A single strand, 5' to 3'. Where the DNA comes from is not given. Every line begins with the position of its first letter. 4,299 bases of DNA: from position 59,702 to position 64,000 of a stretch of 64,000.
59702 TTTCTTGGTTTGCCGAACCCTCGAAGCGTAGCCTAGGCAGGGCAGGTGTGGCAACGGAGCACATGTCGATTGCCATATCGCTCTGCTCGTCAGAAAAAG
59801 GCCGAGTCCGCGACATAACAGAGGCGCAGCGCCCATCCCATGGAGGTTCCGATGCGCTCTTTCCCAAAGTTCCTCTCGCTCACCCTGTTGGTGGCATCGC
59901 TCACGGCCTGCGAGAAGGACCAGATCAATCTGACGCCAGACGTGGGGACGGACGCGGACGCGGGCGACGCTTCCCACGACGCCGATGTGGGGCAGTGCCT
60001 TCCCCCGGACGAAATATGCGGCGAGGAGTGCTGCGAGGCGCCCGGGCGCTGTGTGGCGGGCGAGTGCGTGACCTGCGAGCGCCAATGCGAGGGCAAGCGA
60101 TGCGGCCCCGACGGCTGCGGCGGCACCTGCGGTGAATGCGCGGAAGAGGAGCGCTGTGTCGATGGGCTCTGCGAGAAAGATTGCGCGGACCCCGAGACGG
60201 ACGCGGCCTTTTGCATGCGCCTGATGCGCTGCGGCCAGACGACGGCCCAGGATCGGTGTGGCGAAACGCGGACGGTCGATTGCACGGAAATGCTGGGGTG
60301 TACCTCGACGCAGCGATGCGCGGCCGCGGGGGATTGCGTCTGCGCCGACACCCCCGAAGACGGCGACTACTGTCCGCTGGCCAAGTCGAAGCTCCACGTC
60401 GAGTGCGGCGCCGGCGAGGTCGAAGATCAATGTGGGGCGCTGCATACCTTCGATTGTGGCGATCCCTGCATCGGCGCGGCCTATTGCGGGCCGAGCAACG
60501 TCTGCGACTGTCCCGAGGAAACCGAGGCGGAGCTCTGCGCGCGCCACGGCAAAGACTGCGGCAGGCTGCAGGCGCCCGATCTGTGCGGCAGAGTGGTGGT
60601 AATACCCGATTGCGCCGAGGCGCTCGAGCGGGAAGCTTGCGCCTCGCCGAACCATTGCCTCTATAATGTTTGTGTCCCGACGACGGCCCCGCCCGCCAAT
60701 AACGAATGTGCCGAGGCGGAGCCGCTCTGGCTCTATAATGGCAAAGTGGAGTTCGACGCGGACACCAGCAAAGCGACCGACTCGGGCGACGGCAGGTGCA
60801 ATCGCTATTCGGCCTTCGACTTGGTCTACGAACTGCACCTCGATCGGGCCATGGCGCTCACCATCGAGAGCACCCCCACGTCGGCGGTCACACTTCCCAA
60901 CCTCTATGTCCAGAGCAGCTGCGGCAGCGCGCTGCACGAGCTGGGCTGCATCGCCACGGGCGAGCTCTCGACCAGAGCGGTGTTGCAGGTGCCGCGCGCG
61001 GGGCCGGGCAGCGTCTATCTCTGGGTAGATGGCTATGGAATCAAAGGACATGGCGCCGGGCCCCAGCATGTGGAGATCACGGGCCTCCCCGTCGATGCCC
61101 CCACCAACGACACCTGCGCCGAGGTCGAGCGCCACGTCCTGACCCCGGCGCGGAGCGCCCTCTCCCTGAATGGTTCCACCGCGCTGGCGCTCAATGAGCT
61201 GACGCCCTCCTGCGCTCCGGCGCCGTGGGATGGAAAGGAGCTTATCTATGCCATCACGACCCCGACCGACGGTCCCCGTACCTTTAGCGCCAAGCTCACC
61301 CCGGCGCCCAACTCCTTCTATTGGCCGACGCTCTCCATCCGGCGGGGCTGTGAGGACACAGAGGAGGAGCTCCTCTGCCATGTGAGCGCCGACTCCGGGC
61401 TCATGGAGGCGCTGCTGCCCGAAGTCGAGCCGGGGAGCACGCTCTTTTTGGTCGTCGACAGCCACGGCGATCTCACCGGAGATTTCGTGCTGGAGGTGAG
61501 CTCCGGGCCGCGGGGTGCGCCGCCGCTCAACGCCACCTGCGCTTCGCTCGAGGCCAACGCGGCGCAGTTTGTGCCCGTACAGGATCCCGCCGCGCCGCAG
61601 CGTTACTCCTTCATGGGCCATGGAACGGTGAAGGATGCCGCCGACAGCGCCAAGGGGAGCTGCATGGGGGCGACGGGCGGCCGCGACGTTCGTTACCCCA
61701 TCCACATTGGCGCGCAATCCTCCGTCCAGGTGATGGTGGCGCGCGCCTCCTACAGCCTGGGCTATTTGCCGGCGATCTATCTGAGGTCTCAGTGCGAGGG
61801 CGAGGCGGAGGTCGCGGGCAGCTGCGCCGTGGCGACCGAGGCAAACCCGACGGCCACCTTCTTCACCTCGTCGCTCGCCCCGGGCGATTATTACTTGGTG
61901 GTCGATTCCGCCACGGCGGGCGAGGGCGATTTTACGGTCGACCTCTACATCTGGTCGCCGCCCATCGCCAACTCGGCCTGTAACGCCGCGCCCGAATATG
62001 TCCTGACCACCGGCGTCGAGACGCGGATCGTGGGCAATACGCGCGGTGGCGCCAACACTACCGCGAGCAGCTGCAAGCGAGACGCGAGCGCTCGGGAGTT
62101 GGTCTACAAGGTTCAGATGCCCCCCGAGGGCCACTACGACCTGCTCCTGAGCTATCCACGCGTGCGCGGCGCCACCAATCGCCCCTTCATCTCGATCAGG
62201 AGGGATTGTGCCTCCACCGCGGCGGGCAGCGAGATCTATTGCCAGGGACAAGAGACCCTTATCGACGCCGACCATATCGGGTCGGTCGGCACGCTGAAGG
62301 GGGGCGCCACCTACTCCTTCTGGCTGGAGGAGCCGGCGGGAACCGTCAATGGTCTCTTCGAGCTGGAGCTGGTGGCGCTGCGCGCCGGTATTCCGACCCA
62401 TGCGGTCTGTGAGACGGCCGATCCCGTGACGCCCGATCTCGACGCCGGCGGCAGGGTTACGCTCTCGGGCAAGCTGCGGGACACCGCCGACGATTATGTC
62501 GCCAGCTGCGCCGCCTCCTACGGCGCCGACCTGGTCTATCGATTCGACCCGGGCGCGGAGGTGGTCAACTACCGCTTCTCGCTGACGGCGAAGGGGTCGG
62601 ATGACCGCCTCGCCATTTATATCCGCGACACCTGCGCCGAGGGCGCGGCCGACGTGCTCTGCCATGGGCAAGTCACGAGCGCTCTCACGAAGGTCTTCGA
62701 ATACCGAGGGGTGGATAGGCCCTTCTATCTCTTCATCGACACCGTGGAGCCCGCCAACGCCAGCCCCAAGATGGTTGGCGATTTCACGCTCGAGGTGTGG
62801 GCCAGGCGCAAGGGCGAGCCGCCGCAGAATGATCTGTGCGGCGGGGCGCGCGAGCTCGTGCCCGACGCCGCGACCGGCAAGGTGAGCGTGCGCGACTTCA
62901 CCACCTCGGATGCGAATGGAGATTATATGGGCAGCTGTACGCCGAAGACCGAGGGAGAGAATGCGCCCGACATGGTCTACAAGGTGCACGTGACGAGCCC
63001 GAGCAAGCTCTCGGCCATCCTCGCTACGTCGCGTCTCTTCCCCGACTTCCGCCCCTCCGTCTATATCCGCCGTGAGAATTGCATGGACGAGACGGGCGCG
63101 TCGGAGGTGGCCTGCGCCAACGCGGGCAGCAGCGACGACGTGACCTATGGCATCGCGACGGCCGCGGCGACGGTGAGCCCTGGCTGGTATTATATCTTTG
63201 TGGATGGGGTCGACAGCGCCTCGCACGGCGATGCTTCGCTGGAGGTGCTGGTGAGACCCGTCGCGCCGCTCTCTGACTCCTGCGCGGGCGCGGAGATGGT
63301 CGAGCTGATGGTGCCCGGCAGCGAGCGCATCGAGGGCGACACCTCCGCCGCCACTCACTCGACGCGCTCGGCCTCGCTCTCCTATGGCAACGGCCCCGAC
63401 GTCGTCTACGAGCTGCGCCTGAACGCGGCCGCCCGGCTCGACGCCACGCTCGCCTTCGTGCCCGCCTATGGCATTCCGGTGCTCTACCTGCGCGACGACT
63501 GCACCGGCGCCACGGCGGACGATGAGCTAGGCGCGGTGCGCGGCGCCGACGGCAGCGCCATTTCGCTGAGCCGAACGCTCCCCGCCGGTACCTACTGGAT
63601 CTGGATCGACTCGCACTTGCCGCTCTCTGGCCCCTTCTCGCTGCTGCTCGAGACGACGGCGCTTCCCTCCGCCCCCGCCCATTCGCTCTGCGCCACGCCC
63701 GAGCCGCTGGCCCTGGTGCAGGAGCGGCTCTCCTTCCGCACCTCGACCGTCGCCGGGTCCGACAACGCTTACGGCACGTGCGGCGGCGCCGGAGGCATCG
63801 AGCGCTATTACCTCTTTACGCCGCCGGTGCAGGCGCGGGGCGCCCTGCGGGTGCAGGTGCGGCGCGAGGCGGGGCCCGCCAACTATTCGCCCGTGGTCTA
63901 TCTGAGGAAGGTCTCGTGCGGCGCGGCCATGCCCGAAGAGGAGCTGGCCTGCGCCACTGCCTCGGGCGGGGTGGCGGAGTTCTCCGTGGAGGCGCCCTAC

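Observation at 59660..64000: A 4.1-kb giant gene is missing from the ORF track, and the 2056-aa minus-strand ORF that covers it is a chimera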

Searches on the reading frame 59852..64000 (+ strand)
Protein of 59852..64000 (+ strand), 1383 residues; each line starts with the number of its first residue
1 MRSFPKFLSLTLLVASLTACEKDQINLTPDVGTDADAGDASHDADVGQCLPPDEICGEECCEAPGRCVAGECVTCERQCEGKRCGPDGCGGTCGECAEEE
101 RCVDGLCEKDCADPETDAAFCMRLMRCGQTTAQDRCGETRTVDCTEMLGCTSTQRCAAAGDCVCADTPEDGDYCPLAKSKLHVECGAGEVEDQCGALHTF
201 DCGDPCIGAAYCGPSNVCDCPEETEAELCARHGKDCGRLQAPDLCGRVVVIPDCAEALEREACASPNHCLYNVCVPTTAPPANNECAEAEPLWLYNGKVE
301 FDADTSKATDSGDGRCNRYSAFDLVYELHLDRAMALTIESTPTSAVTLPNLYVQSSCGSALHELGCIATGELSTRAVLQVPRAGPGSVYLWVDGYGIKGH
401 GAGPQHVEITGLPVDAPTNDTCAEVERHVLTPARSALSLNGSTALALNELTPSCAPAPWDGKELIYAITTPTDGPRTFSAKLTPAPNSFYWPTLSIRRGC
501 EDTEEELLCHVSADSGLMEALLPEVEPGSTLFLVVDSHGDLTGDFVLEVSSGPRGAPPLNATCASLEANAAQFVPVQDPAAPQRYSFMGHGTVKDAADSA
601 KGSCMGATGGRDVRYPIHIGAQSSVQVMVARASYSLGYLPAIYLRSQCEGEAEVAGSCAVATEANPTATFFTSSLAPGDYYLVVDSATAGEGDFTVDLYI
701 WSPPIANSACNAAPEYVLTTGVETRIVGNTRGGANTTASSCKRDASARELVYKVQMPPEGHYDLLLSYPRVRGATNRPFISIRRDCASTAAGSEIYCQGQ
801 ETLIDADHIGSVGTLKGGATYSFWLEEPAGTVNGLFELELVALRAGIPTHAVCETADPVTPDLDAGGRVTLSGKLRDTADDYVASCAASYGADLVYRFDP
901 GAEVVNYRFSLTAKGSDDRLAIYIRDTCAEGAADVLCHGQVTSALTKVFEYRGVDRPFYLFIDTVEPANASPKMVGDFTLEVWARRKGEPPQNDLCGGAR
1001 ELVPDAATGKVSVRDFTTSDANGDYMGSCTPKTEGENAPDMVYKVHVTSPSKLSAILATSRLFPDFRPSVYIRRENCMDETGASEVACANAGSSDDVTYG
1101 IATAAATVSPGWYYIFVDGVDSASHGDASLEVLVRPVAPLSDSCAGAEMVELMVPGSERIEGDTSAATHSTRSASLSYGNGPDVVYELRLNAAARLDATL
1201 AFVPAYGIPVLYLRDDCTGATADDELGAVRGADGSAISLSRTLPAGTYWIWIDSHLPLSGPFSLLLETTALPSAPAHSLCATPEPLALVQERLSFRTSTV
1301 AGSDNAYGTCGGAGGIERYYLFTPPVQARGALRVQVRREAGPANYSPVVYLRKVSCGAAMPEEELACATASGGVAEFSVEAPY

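Call 6: search_protein_families(library=pfam, proteins=[window:59852-64000:+], max_evalue=0.01)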
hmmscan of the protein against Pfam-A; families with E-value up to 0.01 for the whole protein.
window:59852-64000:+ (1383 aa): 1 family
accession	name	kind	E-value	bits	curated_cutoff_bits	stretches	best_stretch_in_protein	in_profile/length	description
PF23759.1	GBD_T9SS_assoc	-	6.3e-11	43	27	0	282-370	1-86/116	Galactose binding domain-like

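Call 7: search_protein_families(library=ncbifam, proteins=[window:59852-64000:+], max_evalue=0.01)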
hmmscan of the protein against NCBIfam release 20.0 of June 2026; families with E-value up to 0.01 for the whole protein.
window:59852-64000:+ (1383 aa): 0 families

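Call 10: find_homologous_proteins(query=window:59852-64000:+, max_evalue=0.00001)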
Query window:59852-64000:+ (1383 aa): 10 proteins with E <= 0.00001 among 8000 candidates.
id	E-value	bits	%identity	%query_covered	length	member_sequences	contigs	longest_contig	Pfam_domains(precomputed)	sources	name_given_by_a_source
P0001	3.9e-142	494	30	89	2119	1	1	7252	PF04151.22,PF23759.2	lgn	-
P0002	7.5e-103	364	28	94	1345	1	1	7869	PF23623.2,PF04151.22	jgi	jgi:hypothetical protein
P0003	4.0e-93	331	27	94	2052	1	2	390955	PF23759.2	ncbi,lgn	-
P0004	1.1e-74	270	26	95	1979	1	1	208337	PF23759.2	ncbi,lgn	-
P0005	3.7e-61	225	26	94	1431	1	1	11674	PF08884.17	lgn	-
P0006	4.1e-36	142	26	41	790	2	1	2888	PF04151.22,PF23759.2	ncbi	-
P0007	2.1e-14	70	59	3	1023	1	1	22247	-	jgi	-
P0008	4.8e-9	53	51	4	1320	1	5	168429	PF04151.22,PF09992.15,PF00395.26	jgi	jgi:hypothetical protein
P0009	8.1e-8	49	46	3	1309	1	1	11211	PF04371.21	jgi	-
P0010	3.5e-6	43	33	16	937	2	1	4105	-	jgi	jgi:hypothetical protein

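Call 14: find_encoding_contigs(protein=P0003, flank=10000, max_places=3)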
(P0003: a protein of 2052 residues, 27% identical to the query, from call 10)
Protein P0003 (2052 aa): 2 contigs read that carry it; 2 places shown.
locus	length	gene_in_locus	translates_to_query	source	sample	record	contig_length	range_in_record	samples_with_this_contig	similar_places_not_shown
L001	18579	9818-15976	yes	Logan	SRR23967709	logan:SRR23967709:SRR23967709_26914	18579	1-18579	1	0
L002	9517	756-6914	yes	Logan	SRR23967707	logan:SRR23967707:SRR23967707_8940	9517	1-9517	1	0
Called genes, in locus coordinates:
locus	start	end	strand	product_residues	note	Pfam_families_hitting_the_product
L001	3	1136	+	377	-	?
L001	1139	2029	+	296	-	PF10728:DUF2520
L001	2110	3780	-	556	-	-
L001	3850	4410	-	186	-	PF01467:CTP_transf_like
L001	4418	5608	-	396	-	PF07075:NamZ_N, PF20732:NamZ_C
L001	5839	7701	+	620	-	PF01558:POR, PF01855:POR_N, PF17147:PFOR_II (weak)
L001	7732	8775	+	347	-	PF02775:TPP_enzyme_C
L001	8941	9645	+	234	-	PF00140:Sigma70_r1_2, PF04542:Sigma70_r2, PF04545:Sigma70_r4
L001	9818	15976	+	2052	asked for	PF23759:GBD_T9SS_assoc (faint)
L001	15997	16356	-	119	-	PF01050:MannoseP_isomer (weak), PF07883:Cupin_2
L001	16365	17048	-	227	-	PF05036:SPOR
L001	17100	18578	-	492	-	?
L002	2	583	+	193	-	?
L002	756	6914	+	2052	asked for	PF23759:GBD_T9SS_assoc (faint)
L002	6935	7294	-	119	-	PF01050:MannoseP_isomer (weak), PF07883:Cupin_2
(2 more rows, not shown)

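Call 15: find_encoding_contigs(protein=P0004, flank=10000, max_places=3)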
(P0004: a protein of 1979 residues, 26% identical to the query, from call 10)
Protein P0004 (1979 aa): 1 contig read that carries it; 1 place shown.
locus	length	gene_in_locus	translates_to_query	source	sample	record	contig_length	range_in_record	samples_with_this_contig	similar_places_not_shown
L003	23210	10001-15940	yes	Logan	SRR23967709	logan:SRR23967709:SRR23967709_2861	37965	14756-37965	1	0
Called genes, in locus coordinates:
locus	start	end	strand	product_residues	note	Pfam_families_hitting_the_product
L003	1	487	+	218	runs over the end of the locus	PF01227:GTP_cyclohydroI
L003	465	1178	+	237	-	PF00106:adh_short, PF08659:KR, PF23441:SDR (weak), PF13561:adh_short_C2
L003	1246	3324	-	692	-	-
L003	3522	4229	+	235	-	PF01127:Sdh_cyt (faint)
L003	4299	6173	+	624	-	PF00890:FAD_binding_2, PF02910:Succ_DH_flav_C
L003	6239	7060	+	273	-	PF13085:Fer2_3, PF12838:Fer4_7 (faint), PF13183:Fer4_8 (weak)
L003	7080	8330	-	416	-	-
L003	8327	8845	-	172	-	PF04542:Sigma70_r2, PF08281:Sigma70_r4_2, PF04545:Sigma70_r4 (weak)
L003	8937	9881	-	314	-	-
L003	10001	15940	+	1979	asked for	PF23759:GBD_T9SS_assoc (faint)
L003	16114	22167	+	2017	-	PF21671:CPL1-like (faint), PF00415:RCC1 (weak), PF25390:WD40_RLD, PF13540:RCC1_2 (weak), PF25390:WD40_RLD, PF00415:RCC1 (weak), PF13540:RCC1_2, PF25390:WD40_RLD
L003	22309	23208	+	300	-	?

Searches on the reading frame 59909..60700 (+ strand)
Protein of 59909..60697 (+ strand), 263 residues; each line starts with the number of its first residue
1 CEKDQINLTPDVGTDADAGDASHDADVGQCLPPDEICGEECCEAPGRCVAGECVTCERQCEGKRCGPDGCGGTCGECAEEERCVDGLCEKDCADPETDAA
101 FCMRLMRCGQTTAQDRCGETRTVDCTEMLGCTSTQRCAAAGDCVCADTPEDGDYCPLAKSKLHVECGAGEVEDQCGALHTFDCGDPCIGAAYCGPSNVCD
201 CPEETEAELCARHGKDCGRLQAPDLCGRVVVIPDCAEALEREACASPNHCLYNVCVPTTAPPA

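Call 45: search_protein_families(library=pfam, proteins=[window:59909-60697:+], max_evalue=1)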
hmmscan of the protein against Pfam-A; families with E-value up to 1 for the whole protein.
seq(263 aa): 0 families

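Call 46: search_protein_families(library=ncbifam, proteins=[window:59909-60697:+], max_evalue=1)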
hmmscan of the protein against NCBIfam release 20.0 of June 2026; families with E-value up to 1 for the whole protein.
seq(263 aa): 0 families

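Call 73: predict_structure(alignment_id=A2)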
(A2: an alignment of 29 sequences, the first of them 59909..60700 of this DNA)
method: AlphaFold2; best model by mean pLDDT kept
length: 264 residues; sequences in the alignment: 29
mean_pLDDT: 85.4   pTM: 0.55
mean pLDDT of the five models: 85.4, 85.4, 84.5, 84.3, 83.9
residues with pLDDT >= 90: 149; 70-90: 74; 50-70: 26; < 50: 15
segments of 3 or more residues with pLDDT < 50: 14-27
pLDDT, mean of each block of 10 residues (from residue 1): 62 48 48 58 77 87 94 90 91 86 91 92 85 85 83 91 97 92 94 96 97 98 96 98 94 92 76
secondary structure, 60 per line:
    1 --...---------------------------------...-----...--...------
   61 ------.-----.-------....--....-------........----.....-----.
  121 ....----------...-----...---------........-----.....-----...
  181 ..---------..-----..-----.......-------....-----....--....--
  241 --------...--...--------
elements in order: E47-49 E52-54 E81-84 E87-90 H98-105 E110-114 E120-124 E135-137 E143-145 H155-162 E168-172 E178-182 H206-212 E220-223 E229-232 H235-238 E249-251 E254-256

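Call 75: fold_search(model_id=the predicted structure, library=pdb)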
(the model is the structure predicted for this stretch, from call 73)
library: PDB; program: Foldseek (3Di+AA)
matches with E <= 10: 126; with E <= 0.001: 0
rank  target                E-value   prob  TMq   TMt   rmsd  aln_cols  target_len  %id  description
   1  9qaw_B                5.2e-01  0.06  0.14  0.02  17.9       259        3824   14  CryoEM structure of the human LRP2 receptor ectodomain in complex with LRPAP1 (released 2026-03-11)
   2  8yx1_R                5.8e-01  0.05  0.12  0.15  14.2       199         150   12  CD40 in complex with Bleselumab Fab (released 2024-05-08)
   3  7law_R                6.2e-01  0.06  0.08  0.18  11.5       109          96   13  crystal structure of GITR complex with GITR-L (released 2022-03-09)
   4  7khd_D                8.4e-01  0.05  0.09  0.17  12.0       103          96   12  Human GITR-GITRL complex (released 2021-03-03)
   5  9i2f_C                8.4e-01  0.04  0.11  0.07  19.1       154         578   12  Cryo-EM structure of retron Eco2 (Ec67) (released 2026-02-04)
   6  9i2f_A                1.2e+00  0.03  0.11  0.07  19.4       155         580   12  Cryo-EM structure of retron Eco2 (Ec67) (released 2026-02-04)
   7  3hh2_C                1.3e+00  0.04  0.13  0.12  15.8       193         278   16  Crystal structure of the myostatin:follistatin 288 complex (released 2009-08-04)
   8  8cde_A                1.6e+00  0.03  0.09  0.05  12.3        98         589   11  PfCyRPA-PfRIPR complex from Plasmodium falciparum bound to antibody Cy.003 (released 2023-10-25)
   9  7khd_C                1.7e+00  0.04  0.11  0.19   8.4        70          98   13  Human GITR-GITRL complex (released 2021-03-03)
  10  3s6z_C                1.8e+00  0.03  0.12  0.12  15.6       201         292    8  Structure of reovirus attachment protein sigma1 in complex with alpha-2,8-disialyllactose (released 2011-11-23)
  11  6eub                  2.0e+00  0.04  0.10  0.12  16.3       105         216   13  The fibrinogen-like domain of human Angptl4 (released 2018-05-09)
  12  7e57_C                2.0e+00  0.03  0.11  0.18  17.3       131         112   13  Crystal structure of murine GITR-GITRL complex (released 2021-09-29)
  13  8iuf_B4               2.0e+00  0.02  0.08  0.12  29.3       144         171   10  Cryo-EM structure of Euglena gracilis super-complex I+III2+IV, composite (released 2024-02-28)
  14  7rfp_A                2.0e+00  0.02  0.09  0.15  16.4       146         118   15  Mouse GITR (mGITR) with DTA-1 Fab fragment (released 2022-03-09)
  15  7khx_C                2.1e+00  0.02  0.10  0.17  16.6       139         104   17  Mouse GITR-GITRL complex (released 2021-03-03)
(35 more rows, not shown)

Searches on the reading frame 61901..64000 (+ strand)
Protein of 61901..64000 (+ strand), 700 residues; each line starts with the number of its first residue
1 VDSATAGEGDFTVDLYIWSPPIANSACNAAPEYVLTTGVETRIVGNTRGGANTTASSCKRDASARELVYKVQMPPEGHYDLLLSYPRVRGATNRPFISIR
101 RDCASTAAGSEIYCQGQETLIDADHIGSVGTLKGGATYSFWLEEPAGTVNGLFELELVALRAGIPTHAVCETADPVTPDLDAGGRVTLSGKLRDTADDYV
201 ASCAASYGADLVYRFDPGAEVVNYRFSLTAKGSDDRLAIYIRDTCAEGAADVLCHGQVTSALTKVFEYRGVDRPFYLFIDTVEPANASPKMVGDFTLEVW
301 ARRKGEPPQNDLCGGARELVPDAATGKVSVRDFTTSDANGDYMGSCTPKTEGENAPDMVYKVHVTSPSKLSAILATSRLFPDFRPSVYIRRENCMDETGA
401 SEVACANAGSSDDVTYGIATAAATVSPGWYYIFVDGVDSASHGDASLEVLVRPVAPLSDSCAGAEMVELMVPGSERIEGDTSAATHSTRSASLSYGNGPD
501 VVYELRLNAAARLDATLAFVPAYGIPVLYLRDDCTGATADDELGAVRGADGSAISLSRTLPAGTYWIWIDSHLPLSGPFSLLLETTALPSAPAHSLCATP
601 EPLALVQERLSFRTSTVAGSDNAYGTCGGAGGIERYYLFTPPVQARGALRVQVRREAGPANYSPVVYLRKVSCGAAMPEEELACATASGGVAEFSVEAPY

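Call 11: find_related_loci(query=window:61901-64000:+, collection=genome_contigs, flank=10000)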
Query window:61901-64000:+ (700 aa) in genome_contigs; peptide patterns used: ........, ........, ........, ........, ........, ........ (x = any residue, [..] = any of these).
90 stretches matched a pattern, but none encodes a relative of the query by tblastn (E <= 1e-3).

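Call 12: find_related_loci(query=window:61901-64000:+, collection=metagenome_contigs, flank=10000)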
Query window:61901-64000:+ (700 aa) in metagenome_contigs; peptide patterns used: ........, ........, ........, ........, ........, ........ (x = any residue, [..] = any of these).
58 stretches matched a pattern, but none encodes a relative of the query by tblastn (E <= 1e-3).
